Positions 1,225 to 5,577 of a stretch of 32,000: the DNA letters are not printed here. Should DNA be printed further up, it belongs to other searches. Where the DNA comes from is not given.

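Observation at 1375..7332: Second, rearranged copy of the cassette with different C-terminal enzyme modules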

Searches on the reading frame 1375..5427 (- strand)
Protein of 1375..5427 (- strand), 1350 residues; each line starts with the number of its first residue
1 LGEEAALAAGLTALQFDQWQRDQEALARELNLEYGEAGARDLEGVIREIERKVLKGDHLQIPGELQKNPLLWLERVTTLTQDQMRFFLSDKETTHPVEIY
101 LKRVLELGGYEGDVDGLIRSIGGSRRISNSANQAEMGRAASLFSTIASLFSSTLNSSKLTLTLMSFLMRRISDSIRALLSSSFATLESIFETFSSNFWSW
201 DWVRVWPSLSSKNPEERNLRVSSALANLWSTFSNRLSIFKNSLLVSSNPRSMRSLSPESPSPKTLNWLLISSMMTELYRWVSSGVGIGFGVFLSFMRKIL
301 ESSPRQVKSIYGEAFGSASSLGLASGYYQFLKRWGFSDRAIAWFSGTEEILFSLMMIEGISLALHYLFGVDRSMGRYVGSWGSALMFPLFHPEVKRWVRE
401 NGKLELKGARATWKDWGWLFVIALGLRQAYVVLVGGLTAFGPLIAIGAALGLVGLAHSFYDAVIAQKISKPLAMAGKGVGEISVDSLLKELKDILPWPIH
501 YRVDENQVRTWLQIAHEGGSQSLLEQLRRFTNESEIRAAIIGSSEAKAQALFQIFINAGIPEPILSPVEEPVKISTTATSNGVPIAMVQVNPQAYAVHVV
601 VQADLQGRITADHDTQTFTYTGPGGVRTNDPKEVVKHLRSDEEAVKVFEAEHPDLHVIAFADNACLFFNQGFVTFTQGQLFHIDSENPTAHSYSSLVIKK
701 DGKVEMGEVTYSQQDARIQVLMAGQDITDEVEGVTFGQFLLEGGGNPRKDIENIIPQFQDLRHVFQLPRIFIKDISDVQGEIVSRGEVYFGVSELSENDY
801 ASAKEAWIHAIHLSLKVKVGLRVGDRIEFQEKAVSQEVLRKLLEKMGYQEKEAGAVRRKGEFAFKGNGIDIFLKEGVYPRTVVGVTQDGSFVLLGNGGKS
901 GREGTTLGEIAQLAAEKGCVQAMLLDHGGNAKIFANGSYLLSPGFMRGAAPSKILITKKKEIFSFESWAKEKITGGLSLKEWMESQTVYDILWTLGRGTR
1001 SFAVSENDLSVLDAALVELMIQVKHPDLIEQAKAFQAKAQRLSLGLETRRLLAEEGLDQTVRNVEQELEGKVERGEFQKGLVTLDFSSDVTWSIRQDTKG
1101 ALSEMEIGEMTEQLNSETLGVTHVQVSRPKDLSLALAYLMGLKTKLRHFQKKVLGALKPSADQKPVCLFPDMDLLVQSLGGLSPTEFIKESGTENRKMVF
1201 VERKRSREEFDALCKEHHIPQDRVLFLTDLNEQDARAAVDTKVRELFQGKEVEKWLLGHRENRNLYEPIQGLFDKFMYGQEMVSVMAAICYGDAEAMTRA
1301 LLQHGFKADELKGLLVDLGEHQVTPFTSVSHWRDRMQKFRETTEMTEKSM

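Call 5: search_protein_families(library=pfam, proteins=[window:1375-5427:-], max_evalue=0.1)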
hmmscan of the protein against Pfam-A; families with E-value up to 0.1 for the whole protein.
window:1375-5427:- (1350 aa): 3 families
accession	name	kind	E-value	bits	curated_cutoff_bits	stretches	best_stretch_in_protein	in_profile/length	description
PF09992.14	NAGPA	-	4.2e-12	47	25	1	871-943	87-154/169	Phosphodiester glycosidase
PF14814.11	UB2H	-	0.00066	20.1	27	1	830-874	3-45/85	Bifunctional transglycosylase second domain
PF17757.6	UvrB_inter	-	0.0048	17.4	22.9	1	832-874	7-47/91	UvrB interaction domain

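Call 15: find_homologous_proteins(query=window:1375-5427:-)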
Query window:1375-5427:- (1350 aa): 2 proteins with E <= 0.001 among 8000 candidates.
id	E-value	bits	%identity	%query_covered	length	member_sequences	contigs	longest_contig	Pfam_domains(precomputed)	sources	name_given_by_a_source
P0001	0.0e+0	3035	100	100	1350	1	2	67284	PF09992.15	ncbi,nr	ncbi:MAG: phosphodiester glycosidase family protein [Chlamydiae bacterium]|nr:phosphodiester glycosi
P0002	5.4e-15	72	45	13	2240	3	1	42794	-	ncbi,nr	ncbi:MAG: hypothetical protein HYZ66_07250 [Chlamydiae bacterium]|nr:hypothetical protein [Chlamydio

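Call 17: find_encoding_contigs(protein=P0001, flank=10000, max_places=5)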
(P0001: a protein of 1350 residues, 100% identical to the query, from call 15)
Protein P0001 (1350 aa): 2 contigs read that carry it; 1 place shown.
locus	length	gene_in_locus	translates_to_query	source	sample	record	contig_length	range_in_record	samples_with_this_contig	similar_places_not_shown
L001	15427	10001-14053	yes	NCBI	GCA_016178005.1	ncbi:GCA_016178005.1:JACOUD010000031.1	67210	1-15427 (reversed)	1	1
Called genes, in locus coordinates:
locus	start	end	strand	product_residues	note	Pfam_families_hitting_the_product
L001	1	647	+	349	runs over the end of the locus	PF00154:RecA_N, PF08423:Rad51 (weak), PF06745:ATPase (weak), PF01637:ATPase_2 (weak), PF27531:MT3502_N (weak), PF21096:RecA_C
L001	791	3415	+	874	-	PF01411:tRNA-synt_2c, PF07973:tRNA_SAD, PF02272:DHHA1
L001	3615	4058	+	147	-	PF02381:MraZ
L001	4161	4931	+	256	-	PF00990:GGDEF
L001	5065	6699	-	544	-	PF13424:TPR_12 (weak), PF13414:TPR_11 (weak), PF13432:TPR_16 (weak), PF00515:TPR_1 (weak), PF13424:TPR_12 (weak), PF13414:TPR_11, PF14559:TPR_19 (weak), PF00515:TPR_1, +6 more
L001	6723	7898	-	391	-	PF20720:nSTAND3 (faint), PF13173:AAA_14, PF13635:DUF4143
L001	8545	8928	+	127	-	-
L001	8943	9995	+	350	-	-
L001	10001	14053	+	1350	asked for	PF09992:NAGPA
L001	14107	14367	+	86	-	PF13711:DUF4160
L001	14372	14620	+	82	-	PF10387:DUF2442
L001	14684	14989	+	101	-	PF18765:Polbeta (weak)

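Call 19: find_encoding_contigs(protein=P0002, flank=10000, max_places=4)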
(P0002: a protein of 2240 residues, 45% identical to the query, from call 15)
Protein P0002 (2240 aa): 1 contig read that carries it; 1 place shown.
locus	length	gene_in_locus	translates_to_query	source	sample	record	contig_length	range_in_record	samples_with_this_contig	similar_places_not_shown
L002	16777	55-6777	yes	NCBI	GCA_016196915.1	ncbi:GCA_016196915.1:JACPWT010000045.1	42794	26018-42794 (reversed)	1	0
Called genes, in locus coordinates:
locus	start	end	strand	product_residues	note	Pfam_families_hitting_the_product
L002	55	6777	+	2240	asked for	-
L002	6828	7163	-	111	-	PF25541:TBCA_PH (weak)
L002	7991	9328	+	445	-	PF02878:PGM_PMM_I, PF02879:PGM_PMM_II, PF02880:PGM_PMM_III, PF00408:PGM_PMM_IV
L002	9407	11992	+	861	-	PF02861:Clp_N, PF23569:NBD_SMAX1 (weak), PF00004:AAA, PF17871:AAA_lid_9, PF00004:AAA, PF07724:AAA_2, PF07728:AAA_5, PF10431:ClpB_D2-small, +10 more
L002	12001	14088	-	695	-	PF22896:OB_RNR_1st (faint), PF08206:OB_RNB, PF17876:CSD2, PF00773:RNB, PF00575:S1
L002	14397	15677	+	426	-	PF00815:Histidinol_dh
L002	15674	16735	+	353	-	PF00155:Aminotran_1_2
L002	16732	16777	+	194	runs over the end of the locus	PF00475:IGPD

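Call 45: list_cluster_members(proteins=[P0001, P0009, P0010, P0012, P0013, P0014, P0015, P0016, P0042, P0037])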
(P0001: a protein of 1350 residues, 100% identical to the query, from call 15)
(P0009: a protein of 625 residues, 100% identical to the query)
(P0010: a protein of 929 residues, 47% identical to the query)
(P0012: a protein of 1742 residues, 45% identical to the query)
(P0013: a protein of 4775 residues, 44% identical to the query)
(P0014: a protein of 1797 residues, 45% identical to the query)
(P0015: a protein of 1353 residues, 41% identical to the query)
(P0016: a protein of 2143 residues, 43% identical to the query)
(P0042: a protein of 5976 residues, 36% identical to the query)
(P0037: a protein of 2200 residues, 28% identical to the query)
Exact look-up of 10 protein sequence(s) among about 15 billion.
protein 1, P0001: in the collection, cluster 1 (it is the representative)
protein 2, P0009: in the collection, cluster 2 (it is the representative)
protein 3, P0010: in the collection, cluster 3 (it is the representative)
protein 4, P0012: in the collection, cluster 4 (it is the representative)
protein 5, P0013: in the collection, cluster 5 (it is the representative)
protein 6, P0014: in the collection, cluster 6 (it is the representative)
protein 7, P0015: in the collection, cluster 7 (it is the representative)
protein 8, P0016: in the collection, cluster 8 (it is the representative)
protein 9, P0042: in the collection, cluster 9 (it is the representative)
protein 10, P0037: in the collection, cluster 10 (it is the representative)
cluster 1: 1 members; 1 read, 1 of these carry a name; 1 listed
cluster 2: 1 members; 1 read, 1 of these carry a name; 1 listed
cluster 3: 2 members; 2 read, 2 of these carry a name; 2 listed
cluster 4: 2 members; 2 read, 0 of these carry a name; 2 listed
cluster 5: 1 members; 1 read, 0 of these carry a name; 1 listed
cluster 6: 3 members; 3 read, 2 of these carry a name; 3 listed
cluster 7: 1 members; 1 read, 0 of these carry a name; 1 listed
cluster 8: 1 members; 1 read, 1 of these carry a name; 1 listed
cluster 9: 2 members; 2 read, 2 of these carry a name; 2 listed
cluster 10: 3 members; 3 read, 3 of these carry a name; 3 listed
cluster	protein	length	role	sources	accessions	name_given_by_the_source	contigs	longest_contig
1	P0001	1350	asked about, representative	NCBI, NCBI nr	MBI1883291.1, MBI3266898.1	MAG: phosphodiester glycosidase family protein [Chlamydiae bacterium] | phosphodiester glycosidase family protein [Chlamydiota bacterium]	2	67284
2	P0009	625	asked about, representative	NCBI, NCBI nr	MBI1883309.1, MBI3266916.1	MAG: hypothetical protein HYS08_03780 [Chlamydiae bacterium] | hypothetical protein [Chlamydiota bacterium]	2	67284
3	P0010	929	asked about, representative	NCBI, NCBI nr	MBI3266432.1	MAG: hypothetical protein HYZ67_05185, partial [Chlamydiae bacterium] | hypothetical protein [Chlamydiota bacterium]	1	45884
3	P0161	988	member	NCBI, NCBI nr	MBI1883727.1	MAG: hypothetical protein HYS08_05935, partial [Chlamydiae bacterium] | hypothetical protein [Chlamydiota bacterium]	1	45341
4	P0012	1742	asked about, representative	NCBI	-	-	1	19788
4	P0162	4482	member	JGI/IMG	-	-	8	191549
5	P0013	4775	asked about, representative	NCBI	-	-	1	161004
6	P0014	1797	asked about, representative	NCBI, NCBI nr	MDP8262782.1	MAG: phosphodiester glycosidase family protein [Candidatus Ancaeobacter aquaticus] | phosphodiester glycosidase family protein [Candidatus Ancaeobacter aquaticus]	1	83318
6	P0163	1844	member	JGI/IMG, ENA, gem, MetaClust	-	\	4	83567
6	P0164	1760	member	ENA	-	-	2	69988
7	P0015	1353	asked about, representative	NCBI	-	-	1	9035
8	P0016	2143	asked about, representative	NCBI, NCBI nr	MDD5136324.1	MAG: phosphodiester glycosidase family protein, partial [Candidatus Omnitrophica ... | phosphodiester glycosidase family protein [Candidatus Omnitrophota bacterium]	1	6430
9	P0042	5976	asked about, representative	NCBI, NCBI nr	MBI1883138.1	MAG: AAA family ATPase, partial [Chlamydiae bacterium] | AAA family ATPase [Chlamydiota bacterium]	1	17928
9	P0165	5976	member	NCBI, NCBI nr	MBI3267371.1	MAG: AAA family ATPase, partial [Chlamydiae bacterium] | AAA family ATPase [Chlamydiota bacterium]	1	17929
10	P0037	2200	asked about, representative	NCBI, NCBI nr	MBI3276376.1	MAG: hypothetical protein HYZ66_01320 [Chlamydiae bacterium] | hypothetical protein [Chlamydiota bacterium]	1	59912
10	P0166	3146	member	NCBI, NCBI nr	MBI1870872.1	MAG: hypothetical protein HYS07_06750 [Chlamydiae bacterium] | hypothetical protein [Chlamydiota bacterium]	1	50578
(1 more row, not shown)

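Call 50: search_protein_families(library=pfam, proteins=[L002:4017-4508:-], max_evalue=0.01)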
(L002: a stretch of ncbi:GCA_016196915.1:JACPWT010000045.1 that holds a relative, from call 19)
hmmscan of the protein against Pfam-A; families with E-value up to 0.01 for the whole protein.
L002:4017-4508:- (164 aa): 5 families
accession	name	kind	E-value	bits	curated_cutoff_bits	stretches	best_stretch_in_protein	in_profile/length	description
PF01519.22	DUF16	-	0.00039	21.3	40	1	64-137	27-80/104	Protein of unknown function DUF16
PF16326.10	ABC_tran_CTD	-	0.0018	18.9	32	1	66-121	3-60/69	ABC transporter C-terminal domain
PF07889.17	DUF1664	-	0.0022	18.5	34.6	0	52-127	47-122/124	Protein of unknown function (DUF1664)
PF05531.17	NPV_P10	-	0.0039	18.1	29.8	0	75-126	8-59/75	Nucleopolyhedrovirus P10 protein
PF13610.12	DDE_Tnp_IS240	-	0.0056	17.3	27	0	113-151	87-125/139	DDE domain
